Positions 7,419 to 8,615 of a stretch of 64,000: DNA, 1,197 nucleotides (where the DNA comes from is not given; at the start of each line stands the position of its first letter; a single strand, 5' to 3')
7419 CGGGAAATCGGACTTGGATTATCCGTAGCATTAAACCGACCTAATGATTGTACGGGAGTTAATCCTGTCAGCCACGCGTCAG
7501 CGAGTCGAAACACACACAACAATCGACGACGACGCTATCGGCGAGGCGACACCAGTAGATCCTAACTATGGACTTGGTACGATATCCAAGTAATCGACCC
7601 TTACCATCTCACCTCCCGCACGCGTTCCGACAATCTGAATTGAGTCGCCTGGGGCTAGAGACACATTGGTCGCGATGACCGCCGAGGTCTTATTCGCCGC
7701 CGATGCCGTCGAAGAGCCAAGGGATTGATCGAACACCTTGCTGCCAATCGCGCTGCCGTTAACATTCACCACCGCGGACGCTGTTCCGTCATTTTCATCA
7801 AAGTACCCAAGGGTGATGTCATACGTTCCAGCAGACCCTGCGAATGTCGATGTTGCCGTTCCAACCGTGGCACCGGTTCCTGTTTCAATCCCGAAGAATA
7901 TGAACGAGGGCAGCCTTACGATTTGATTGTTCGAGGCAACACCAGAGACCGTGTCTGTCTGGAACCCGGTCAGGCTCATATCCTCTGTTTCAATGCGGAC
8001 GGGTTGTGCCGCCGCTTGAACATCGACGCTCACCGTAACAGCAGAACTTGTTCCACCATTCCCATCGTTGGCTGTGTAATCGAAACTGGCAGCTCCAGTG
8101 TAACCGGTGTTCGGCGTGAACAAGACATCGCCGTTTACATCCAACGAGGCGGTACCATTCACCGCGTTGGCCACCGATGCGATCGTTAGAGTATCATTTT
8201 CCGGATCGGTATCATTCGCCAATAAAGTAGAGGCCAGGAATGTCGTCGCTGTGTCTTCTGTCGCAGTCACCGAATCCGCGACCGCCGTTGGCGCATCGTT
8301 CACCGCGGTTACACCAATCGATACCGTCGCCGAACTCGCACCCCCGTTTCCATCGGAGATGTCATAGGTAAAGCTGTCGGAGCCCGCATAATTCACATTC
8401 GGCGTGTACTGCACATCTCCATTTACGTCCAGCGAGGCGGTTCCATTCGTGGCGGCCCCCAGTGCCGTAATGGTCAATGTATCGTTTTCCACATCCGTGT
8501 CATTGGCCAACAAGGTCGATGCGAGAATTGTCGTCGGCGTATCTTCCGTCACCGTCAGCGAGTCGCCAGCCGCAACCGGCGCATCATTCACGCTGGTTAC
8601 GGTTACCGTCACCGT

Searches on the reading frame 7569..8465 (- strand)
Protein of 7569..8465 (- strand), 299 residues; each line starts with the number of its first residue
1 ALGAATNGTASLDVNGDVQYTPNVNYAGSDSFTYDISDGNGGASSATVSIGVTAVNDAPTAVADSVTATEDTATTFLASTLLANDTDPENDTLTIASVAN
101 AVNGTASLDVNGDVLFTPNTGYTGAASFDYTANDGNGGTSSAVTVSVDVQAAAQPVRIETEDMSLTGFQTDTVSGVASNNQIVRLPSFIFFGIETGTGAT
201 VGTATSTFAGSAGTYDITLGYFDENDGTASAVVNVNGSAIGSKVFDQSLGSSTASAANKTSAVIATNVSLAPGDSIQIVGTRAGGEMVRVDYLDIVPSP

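Call 37: search_protein_families(library=pfam, proteins=[window:7569-8465:-], max_evalue=0.1)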
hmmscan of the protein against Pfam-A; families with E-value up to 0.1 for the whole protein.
window:7569-8465:- (299 aa): 4 families
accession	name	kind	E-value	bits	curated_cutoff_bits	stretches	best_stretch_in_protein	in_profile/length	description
PF17963.7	Big_9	-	1.1e-33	116.4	23.6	2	56-143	1-85/89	Bacterial Ig domain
PF17892.7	Cadherin_5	-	8.6e-32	109.3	26.5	2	55-149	1-97/98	Cadherin-like domain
PF17803.7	Cadherin_4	-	5e-18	65.8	25.1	1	46-114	1-69/71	Bacterial cadherin-like domain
PF19076.6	CshA_repeat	-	4.2e-06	27.8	27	1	78-142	37-97/103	Surface adhesin CshA repetitive domain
